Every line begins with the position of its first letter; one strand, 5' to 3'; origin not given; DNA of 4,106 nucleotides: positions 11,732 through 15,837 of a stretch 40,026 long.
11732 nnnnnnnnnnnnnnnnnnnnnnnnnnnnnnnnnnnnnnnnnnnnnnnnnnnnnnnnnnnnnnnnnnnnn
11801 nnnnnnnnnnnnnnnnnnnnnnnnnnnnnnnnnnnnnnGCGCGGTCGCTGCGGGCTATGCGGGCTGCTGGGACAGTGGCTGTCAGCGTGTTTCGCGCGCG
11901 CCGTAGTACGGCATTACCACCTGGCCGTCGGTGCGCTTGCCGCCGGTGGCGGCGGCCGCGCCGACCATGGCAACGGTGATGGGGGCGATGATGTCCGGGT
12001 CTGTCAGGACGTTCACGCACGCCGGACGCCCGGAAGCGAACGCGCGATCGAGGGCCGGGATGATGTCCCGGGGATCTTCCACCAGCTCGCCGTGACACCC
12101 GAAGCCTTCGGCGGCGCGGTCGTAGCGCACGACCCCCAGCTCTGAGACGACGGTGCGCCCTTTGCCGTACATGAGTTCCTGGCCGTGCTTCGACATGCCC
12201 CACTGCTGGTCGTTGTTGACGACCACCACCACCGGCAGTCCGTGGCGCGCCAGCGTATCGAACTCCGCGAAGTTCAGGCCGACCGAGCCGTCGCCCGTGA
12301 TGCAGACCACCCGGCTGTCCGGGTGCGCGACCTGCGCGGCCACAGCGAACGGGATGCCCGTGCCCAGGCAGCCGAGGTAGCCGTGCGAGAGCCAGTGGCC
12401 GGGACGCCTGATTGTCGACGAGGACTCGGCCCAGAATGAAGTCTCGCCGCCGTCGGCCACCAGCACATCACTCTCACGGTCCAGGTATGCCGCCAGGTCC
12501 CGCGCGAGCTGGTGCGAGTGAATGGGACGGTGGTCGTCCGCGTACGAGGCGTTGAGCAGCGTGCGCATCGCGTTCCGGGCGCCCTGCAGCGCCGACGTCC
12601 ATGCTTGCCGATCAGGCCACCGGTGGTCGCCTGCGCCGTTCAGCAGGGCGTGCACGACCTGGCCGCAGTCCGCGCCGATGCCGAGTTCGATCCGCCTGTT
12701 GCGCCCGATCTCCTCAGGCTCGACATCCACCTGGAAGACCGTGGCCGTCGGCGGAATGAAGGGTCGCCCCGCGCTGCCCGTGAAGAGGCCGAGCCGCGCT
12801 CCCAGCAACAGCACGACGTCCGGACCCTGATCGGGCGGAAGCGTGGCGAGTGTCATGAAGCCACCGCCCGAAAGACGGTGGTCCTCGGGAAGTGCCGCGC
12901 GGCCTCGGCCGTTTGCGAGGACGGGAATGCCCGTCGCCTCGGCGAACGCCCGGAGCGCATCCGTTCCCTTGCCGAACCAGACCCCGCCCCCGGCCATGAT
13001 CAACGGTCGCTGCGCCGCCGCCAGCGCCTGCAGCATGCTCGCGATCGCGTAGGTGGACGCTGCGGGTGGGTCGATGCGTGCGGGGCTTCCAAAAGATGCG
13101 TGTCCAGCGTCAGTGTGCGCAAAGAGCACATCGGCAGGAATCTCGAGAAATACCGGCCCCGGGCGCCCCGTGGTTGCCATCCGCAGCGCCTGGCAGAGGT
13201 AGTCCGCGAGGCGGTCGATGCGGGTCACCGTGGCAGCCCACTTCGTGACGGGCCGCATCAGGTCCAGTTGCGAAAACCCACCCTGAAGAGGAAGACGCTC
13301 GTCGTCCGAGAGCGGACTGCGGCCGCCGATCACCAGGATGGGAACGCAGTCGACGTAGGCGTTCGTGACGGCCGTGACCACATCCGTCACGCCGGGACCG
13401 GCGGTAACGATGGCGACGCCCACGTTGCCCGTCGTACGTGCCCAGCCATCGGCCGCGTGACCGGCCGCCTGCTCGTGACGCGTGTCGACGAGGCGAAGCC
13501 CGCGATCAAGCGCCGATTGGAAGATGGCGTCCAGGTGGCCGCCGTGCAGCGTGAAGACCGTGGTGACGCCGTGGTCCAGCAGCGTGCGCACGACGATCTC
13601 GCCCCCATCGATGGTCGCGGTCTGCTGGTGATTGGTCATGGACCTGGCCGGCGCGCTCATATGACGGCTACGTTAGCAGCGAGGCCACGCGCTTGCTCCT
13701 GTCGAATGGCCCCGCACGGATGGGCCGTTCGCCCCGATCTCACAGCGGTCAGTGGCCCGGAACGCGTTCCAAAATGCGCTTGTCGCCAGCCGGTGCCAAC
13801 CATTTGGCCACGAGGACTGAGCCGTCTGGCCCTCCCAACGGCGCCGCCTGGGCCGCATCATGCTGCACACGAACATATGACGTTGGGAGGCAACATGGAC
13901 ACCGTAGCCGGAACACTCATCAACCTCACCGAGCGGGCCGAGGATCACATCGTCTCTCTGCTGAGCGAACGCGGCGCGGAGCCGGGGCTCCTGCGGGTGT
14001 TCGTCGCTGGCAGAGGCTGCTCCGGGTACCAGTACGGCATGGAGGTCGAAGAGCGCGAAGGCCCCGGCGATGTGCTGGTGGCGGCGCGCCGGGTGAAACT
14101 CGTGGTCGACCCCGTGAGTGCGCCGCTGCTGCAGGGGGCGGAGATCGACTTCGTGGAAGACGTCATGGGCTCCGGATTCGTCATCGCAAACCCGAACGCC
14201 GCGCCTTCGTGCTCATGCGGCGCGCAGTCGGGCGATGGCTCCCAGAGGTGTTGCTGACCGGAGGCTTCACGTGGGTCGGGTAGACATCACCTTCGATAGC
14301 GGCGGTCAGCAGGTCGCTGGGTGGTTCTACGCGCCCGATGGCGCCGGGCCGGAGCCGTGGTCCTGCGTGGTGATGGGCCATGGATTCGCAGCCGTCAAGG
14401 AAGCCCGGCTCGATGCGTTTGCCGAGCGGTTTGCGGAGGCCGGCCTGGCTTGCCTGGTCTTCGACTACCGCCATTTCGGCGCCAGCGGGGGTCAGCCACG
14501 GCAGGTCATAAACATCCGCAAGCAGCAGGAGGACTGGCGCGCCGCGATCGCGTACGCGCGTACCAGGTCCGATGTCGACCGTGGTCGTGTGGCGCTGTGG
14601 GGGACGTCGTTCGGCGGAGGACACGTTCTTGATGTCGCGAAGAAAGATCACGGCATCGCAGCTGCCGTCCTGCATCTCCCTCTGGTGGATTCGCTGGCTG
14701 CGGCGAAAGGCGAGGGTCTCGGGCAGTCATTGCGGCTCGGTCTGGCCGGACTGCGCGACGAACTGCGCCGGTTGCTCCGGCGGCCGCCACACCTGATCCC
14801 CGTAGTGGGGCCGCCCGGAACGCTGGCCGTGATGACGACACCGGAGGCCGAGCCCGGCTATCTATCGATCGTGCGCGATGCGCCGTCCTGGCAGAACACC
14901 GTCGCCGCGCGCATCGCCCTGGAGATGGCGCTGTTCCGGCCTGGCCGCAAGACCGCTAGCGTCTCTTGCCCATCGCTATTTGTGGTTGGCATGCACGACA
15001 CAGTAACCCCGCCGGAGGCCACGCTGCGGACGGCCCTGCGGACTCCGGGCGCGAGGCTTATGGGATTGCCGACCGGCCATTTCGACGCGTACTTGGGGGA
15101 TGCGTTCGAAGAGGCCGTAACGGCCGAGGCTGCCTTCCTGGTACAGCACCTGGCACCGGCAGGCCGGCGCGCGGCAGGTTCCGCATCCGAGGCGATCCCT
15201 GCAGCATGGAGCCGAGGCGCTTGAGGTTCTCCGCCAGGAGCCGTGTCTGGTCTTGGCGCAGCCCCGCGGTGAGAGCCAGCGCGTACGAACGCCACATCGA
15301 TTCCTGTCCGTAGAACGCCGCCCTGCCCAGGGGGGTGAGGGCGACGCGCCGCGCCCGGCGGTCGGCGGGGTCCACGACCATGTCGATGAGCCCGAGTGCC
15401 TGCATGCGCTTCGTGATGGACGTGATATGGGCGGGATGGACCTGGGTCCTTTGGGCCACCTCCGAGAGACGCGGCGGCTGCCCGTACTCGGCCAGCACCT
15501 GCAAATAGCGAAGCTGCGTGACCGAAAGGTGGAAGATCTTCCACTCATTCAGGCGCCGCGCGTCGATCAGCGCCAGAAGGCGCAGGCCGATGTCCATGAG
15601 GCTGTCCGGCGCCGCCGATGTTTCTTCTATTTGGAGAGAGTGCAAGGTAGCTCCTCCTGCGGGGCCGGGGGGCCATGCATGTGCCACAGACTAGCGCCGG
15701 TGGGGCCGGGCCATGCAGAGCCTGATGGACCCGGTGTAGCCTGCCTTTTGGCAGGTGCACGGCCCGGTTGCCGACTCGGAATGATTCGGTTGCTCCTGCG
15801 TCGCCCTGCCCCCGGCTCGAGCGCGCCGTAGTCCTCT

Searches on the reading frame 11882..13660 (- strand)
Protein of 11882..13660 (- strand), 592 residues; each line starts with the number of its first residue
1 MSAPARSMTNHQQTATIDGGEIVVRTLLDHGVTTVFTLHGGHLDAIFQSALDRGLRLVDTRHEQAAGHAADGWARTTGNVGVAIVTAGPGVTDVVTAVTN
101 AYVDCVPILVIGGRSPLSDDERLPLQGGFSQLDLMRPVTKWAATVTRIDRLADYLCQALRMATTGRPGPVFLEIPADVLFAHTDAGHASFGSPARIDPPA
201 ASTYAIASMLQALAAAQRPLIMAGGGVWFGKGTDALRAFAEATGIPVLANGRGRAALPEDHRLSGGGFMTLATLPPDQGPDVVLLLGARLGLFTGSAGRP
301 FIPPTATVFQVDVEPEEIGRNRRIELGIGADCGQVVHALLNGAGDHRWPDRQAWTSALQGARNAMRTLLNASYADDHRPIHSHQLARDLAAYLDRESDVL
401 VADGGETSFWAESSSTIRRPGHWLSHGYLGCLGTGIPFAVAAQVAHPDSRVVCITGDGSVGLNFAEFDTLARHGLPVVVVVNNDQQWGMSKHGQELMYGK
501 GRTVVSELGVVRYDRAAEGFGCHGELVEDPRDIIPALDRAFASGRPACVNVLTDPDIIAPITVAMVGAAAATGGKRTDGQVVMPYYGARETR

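Call 5: search_protein_families(library=pfam, proteins=[window:11882-13660:-], max_evalue=0.01)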
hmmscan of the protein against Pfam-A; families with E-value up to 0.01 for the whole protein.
window:11882-13660:- (592 aa): 3 families
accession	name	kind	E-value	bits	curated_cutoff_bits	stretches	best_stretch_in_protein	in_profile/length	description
PF02775.26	TPP_enzyme_C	-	1.7e-37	129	21.9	1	403-551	1-151/151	Thiamine pyrophosphate enzyme, C-terminal TPP binding domain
PF02776.23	TPP_enzyme_N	-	3.9e-34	117.4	26.8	1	18-132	2-117/119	Thiamine pyrophosphate enzyme, N-terminal TPP binding domain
PF00205.28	TPP_enzyme_M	-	1.3e-27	96.6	30.4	1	206-339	1-137/137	Thiamine pyrophosphate enzyme, central domain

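Call 25: search_protein_families(library=ncbifam, proteins=[window:11882-13660:-], max_evalue=0.01)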
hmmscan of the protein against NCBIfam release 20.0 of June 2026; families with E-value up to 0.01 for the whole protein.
window:11882-13660:- (592 aa): 56 families (the best 25 are shown)
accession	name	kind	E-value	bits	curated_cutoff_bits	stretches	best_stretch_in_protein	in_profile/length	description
NF004516.0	PRK05858.1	equivalog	5e-129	431.3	587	1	9-560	3-542/548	acetolactate synthase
NF058623.1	HdaclCoAlyACT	equivalog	4.4e-97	326.1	600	1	13-559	6-546/575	2-hydroxyacyl-CoA lyase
TIGR00118.1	acolac_lg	equivalog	6.6e-97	325.2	538.35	1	18-562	2-544/557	biosynthetic-type acetolactate synthase large subunit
NF004919.0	PRK06276.1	equivalog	1.4e-89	301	866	1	18-560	2-545/582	acetolactate synthase large subunit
NF006052.0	PRK08199.1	subfamily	1.4e-87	294.3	539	1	12-561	3-545/559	thiamine pyrophosphate protein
NF006122.0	PRK08266.1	subfamily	2.4e-87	293.7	571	1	16-553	3-524/543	hypothetical protein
NF006524.0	PRK08978.1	equivalog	2.9e-85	286.6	738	1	18-555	2-526/548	acetolactate synthase 2 catalytic subunit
NF004772.0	PRK06112.1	subfamily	2.6e-84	283.6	673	1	7-563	4-569/578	acetolactate synthase catalytic subunit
NF005860.0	PRK07789.1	equivalog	5.1e-84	282.7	881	1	6-553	23-578/615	acetolactate synthase large subunit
NF004710.0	PRK06048.1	equivalog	3.4e-83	280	976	1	13-556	4-540/561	acetolactate synthase large subunit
NF006581.0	PRK09107.1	equivalog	1.3e-82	278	974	1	10-547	4-547/595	acetolactate synthase 3 large subunit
NF006016.1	PRK08155.1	equivalog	3.6e-81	273.3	870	1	17-556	3-535/554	acetolactate synthase large subunit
NF006721.0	PRK09259.1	equivalog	1.6e-79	268.1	557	1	8-555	6-552/574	oxalyl-CoA decarboxylase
NF005824.0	PRK07710.1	equivalog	4.4e-79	266.3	976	1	6-552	6-547/573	acetolactate synthase large subunit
NF005713.0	PRK07525.1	subfamily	5.1e-79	266.2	620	1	19-557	8-566/592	sulfoacetaldehyde acetyltransferase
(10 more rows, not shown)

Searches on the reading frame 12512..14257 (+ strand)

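Call 5: search_protein_families(library=pfam, proteins=[window:12512-14257:+], max_evalue=0.01)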
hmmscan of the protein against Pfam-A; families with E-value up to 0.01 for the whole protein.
window:12512-14257:+ (581 aa): 1 family
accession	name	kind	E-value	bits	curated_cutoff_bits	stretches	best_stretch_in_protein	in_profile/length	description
PF01521.26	Fe-S_biosyn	-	8.4e-14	52.2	26.3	1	470-570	3-109/110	Iron-sulphur cluster biosynthesis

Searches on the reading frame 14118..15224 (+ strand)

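Call 5: search_protein_families(library=pfam, proteins=[window:14118-15224:+], max_evalue=0.01)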
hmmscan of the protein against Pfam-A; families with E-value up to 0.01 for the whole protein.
window:14118-15224:+ (368 aa): 7 families
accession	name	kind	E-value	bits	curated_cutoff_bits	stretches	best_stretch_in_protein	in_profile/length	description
PF12146.15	Hydrolase_4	-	7.2e-14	52.1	27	1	80-305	3-213/239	Serine aminopeptidase, S33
PF02129.25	Peptidase_S15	-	2.7e-10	40.8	23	1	71-322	10-261/262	X-Pro dipeptidyl-peptidase (S15 family)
PF00561.26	Abhydrolase_1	-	3.9e-09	37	25.8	1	84-323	3-240/245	alpha/beta hydrolase fold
PF01738.24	DLH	-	8.3e-07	29.3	21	1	68-188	3-129/217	Dienelactone hydrolase family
PF00326.27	Peptidase_S9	-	1.2e-06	28.6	22.6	1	106-195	11-104/213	Prolyl oligopeptidase family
PF12740.14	PETase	-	1.3e-06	28.5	28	1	67-188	41-157/263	PET hydrolase-like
PF05448.18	AXE1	-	9.9e-06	25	21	0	56-121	58-121/321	Acetyl xylan esterase (AXE1)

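Call 25: search_protein_families(library=ncbifam, proteins=[window:14232-15224:+], max_evalue=0.01)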
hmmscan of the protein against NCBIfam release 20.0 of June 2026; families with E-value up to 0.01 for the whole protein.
window:14232-15224:+ (330 aa): 7 families
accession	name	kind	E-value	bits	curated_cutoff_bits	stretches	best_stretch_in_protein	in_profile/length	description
NF047920.1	lactonase_UilS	equivalog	6.8e-37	127.7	400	2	20-153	3-133/285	UilS family quorum-quenching N-acyl-homoserine lactonase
TIGR03100.1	hydr1_PEP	hypoth_equivalog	1.1e-07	31.4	168.45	1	19-154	5-136/274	hydrolase 1, exosortase A system-associated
TIGR02427.1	protocat_pcaD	equivalog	9.4e-05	21.9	255.85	1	240-285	188-234/251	3-oxoadipate enol-lactonase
NF051488.1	bifunc_PcaDC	exception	0.00018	20.8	390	1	236-309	184-252/375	bifunctional 3-oxoadipate enol-lactonase/4-carboxymuconolactone decarboxylase PcaDC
NF033523.0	lasso_peptidase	equivalog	0.0002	20.3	400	1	67-156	432-532/638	Atxe2 family lasso peptide isopeptidase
NF051441.1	BisHyethTerphBdeA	equivalog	0.0013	18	520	1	33-146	89-196/305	bis(hydroxyethyl) terephthalate hydrolase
NF007857.0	PRK10566.1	equivalog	0.0014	18.5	201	1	34-142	18-131/249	esterase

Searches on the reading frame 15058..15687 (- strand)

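Call 5: search_protein_families(library=pfam, proteins=[window:15058-15687:-], max_evalue=0.01)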
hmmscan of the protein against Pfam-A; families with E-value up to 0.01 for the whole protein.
window:15058-15687:- (209 aa): 4 families
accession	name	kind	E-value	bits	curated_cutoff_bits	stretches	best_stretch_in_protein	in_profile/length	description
PF12802.13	MarR_2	-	2.6e-07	31.1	27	1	54-112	3-61/61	MarR family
PF01047.28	MarR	-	6e-07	29.7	24.6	1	54-111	1-57/59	MarR family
PF13463.12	HTH_27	-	2.9e-05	24.7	22.2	1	68-121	15-68/68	Winged helix DNA-binding domain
PF09339.16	HTH_IclR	-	0.0033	17.6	22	1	62-101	9-48/52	IclR helix-turn-helix domain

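Call 25: search_protein_families(library=ncbifam, proteins=[window:15058-15597:-], max_evalue=0.01)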
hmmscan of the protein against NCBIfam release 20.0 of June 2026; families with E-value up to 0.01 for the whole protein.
window:15058-15597:- (179 aa): 6 families
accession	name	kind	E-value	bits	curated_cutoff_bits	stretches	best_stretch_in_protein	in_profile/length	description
NF041230.1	BagL_FevM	exception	1.4e-07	31.6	230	1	21-131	35-144/145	MarR family transcriptional regulator BagL/FevM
NF045593.1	bilirub_TF_BilQ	equivalog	4.5e-07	29.6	125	1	44-129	47-132/135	bilirubin utilization transcriptional regulator BilQ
NF052438.1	TransRegRv0880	equivalog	5.4e-05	23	220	1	23-126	31-133/143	Rv0880 family HTH-type transcriptional regulator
NF050133.1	TransRegFabT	equivalog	6.2e-05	23.3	200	1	11-133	14-135/138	fatty acid biosynthesis transcriptional regulator FabT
NF053777.1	Saro0803TransReg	equivalog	0.00044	19.9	200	1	34-128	42-138/140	Saro_0803 family transcriptional regulator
TIGR02337.1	HpaR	equivalog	0.002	17.9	121.2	1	27-120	29-121/130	homoprotocatechuate degradation operon regulator HpaR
